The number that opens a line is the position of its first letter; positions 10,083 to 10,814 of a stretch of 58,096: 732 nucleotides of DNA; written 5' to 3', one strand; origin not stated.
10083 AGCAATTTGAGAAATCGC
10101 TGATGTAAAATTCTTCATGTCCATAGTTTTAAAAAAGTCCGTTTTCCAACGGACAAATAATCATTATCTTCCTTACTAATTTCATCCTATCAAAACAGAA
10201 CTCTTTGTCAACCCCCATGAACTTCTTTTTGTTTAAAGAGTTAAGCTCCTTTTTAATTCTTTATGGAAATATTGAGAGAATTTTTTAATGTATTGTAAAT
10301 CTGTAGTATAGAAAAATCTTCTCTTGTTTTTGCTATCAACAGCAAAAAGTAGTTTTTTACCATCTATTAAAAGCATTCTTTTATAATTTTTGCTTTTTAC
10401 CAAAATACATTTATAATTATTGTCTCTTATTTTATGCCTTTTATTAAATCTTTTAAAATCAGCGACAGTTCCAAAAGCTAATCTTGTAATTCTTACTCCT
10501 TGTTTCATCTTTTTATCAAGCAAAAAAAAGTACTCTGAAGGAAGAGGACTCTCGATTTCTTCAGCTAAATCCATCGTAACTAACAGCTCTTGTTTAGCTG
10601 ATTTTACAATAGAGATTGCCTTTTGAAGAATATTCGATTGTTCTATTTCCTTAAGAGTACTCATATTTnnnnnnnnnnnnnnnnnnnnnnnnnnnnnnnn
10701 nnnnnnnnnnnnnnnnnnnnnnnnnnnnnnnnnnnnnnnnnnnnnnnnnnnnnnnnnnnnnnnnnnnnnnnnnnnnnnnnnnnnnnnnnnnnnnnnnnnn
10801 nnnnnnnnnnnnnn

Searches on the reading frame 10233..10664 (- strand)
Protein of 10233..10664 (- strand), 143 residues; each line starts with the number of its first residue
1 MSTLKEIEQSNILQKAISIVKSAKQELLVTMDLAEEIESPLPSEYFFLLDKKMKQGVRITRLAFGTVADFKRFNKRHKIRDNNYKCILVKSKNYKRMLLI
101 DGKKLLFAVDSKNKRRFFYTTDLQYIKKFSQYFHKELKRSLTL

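Call 7: search_protein_families(library=pfam, proteins=[window:10233-10664:-], max_evalue=0.1)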
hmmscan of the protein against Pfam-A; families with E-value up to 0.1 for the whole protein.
window:10233-10664:- (143 aa): 1 family
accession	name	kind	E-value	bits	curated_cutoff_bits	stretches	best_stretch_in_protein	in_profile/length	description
PF11495.14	Regulator_TrmB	-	0.009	15.7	22.2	1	9-136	8-127/233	Archaeal transcriptional regulator TrmB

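Call 8: search_protein_families(library=ncbifam, proteins=[window:10233-10664:-], max_evalue=0.1)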
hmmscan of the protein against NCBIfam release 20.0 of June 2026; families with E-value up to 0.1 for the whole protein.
window:10233-10664:- (143 aa): 2 families
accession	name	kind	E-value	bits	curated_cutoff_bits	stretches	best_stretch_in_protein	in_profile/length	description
NF010490.0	PRK13912.1-1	equivalog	0.012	15.8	211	1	49-127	62-139/159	nuclease NucT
NF041634.1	HAEPLYID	equivalog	0.03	13.4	125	1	42-126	119-207/271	HAEPLYID family protein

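Call 40: find_homologous_proteins(query=window:10233-10664:-)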
Query window:10233-10664:- (143 aa): 13 proteins with E <= 0.001 among 24 candidates.
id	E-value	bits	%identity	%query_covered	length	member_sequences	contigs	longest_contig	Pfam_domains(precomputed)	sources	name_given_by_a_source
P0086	5.4e-76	271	93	97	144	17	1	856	-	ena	-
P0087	1.5e-70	253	86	97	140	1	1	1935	-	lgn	-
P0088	1.2e-56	208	72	94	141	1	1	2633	-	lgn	-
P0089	9.9e-56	205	73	94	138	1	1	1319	-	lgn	-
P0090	8.1e-55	202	68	96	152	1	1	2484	-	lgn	-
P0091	2.5e-51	191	66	94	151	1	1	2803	-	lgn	-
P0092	4.7e-49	184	64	97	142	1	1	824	-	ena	-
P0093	2.2e-48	181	59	95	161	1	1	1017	-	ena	-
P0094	1.3e-45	173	61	97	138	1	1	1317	-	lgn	-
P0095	4.3e-43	164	58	95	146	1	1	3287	-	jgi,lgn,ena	jgi:hypothetical protein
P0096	2.2e-40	156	56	92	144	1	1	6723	-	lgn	-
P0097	1.6e-38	150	56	93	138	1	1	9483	-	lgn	-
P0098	3.5e-33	132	50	94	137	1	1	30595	-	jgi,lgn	jgi:hypothetical protein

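Call 49: predict_structure(alignment_id=A3)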
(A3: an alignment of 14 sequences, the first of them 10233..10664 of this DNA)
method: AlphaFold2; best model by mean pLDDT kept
length: 143 residues; sequences in the alignment: 14
mean_pLDDT: 90.6   pTM: 0.84
mean pLDDT of the five models: 90.6, 90.4, 89.4, 83.5, 81.4
residues with pLDDT >= 90: 103; 70-90: 37; 50-70: 2; < 50: 1
segments of 3 or more residues with pLDDT < 50: none
pLDDT, mean of each block of 10 residues (from residue 1): 82 93 96 91 92 96 93 87 91 88 93 88 94 91 72
secondary structure, 60 per line:
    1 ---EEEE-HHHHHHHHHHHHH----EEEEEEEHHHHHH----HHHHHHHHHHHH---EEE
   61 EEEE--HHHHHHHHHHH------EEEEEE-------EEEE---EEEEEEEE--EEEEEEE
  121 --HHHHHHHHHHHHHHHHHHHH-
elements in order: E4-7 H9-21 E26-32 H33-38 H43-54 E58-64 H67-77 E84-89 E97-100 E104-111 E114-120 H123-142
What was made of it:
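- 10233..10664 (-): The 143-aa partner protein: PLD-like fold with an invariant Y94-x-R96-x4-D101 where HxKx4D would be. AF2 model pLDDT 90.6 (call 49).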

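Call 52: fold_search(model_id=the predicted structure, library=pdb)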
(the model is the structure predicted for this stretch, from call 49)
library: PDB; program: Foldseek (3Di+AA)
matches with E <= 10: 1181; with E <= 0.001: 34
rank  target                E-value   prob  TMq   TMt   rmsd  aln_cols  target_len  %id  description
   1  6ehi_B                1.5e-08  1.00  0.71  0.65   4.7       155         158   18  NucT from Helicobacter pylori (released 2018-01-17)
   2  5bpd_D                3.2e-08  1.00  0.69  0.40   4.5       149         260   15  Structure of TrmBL2, an archaeal chromatin protein, shows a novel mode of DNA binding. (released 2015-09-02)
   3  5bpi_C                7.4e-08  1.00  0.73  0.43   3.5       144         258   14  Structure of TrmBL2, an archaeal chromatin protein, shows a novel mode of DNA binding. (released 2015-09-02)
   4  5bpd_C                9.6e-08  1.00  0.67  0.38   4.3       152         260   14  Structure of TrmBL2, an archaeal chromatin protein, shows a novel mode of DNA binding. (released 2015-09-02)
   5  5bpd_B                1.2e-07  1.00  0.69  0.40   4.6       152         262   14  Structure of TrmBL2, an archaeal chromatin protein, shows a novel mode of DNA binding. (released 2015-09-02)
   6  5bpi_D                1.6e-07  1.00  0.73  0.43   3.5       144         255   14  Structure of TrmBL2, an archaeal chromatin protein, shows a novel mode of DNA binding. (released 2015-09-02)
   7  5box_A                1.8e-07  1.00  0.66  0.38   4.6       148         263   14  Structure of TrmBL2, an archaeal chromatin protein, shows a novel mode of DNA binding. (released 2015-09-02)
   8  4urj_C                3.6e-07  1.00  0.69  0.60   4.4       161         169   17  Crystal structure of human BJ-TSA-9 (released 2014-10-01)
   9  4ggk                  4.4e-07  1.00  0.63  0.56   4.0       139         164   12  Crystal structure of Zucchini from mouse (mZuc / PLD6 / MitoPLD) bound to tungstate (released 2012-10-10)
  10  5bqt_A                4.7e-07  1.00  0.67  0.38   3.8       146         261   16  Structure of TrmBL2, an archaeal chromatin protein, shows a novel mode of DNA binding. (released 2015-09-02)
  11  9fhk_A                6.1e-07  1.00  0.64  0.29   5.1       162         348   13  Structure of the F13 protein of Vaccinia virus (P21 crystal form) (released 2025-03-12)
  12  4ggj                  7.8e-07  1.00  0.61  0.54   3.9       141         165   14  Crystal structure of Zucchini from mouse (mZuc / PLD6 / MitoPLD) (released 2012-10-10)
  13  5lzk_A                1.0e-06  1.00  0.68  0.58   4.2       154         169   18  Structure of the domain of unknown function DUF1669 from human FAM83B (released 2016-10-26)
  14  7e0m_A                1.4e-06  1.00  0.67  0.27   5.8       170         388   14  Crystal structure of phospholipase D (released 2021-12-22)
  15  9fhk_B                2.2e-06  1.00  0.63  0.29   5.2       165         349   13  Structure of the F13 protein of Vaccinia virus (P21 crystal form) (released 2025-03-12)
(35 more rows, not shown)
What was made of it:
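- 10233..10664 (-): NucT, TrmBL2 C-domain and Zucchini match at E 1e-8 to 1e-7, TMq about 0.7 (call 52).
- On PLD superfamily - 143-aa protein: NucT 6ehi_B at E 1.5e-8, TMq 0.71; TrmBL2, Zucchini and PLD2/3/4 also match (call 52).
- Closest known: PLD-fold non-catalytic or nuclease domains. Same: The 143-aa partner has the same single-domain PLD fold (TMq 0.63-0.73, E 1e-8 to 1e-6) (call 52).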

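Call 74: search_protein_families(library=padloc, proteins=[window:10233-10664:-], max_evalue=1)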
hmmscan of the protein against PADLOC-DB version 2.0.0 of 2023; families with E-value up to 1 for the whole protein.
window:10233-10664:- (143 aa): 0 families
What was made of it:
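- Tried and rejected: 'Defence system': no PADLOC hit (call 74).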

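Call 94: find_homologous_proteins(query=A7, max_evalue=0.001)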
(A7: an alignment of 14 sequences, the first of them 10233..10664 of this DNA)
Query A7 (14 sequences) (143 aa, profile of the alignment): 54 proteins with E <= 0.001 among 1029 candidates.
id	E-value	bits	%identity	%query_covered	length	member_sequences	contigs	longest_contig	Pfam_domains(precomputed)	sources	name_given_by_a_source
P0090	9.3e-54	199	68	96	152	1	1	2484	-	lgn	-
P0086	9.5e-54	199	93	97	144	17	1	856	-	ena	-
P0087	6.2e-52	193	86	97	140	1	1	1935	-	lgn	-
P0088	6.7e-51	190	72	94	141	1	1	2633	-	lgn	-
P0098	9.4e-51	189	50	94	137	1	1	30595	-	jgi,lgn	jgi:hypothetical protein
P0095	3.2e-50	188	58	95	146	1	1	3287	-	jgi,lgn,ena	jgi:hypothetical protein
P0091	4.7e-50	187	66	94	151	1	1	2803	-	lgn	-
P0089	5.5e-50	187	73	94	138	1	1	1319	-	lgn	-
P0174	1.1e-49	186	66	97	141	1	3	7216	-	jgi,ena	-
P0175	1.4e-49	186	39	93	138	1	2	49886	-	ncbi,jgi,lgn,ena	-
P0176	2.1e-49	185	60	96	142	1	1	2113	-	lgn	-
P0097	6.5e-49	183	56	93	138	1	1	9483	-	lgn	-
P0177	7.3e-49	183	54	98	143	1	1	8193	-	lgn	-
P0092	8.7e-49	183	64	97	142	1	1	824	-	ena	-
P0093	4.0e-48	181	59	95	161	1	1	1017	-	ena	-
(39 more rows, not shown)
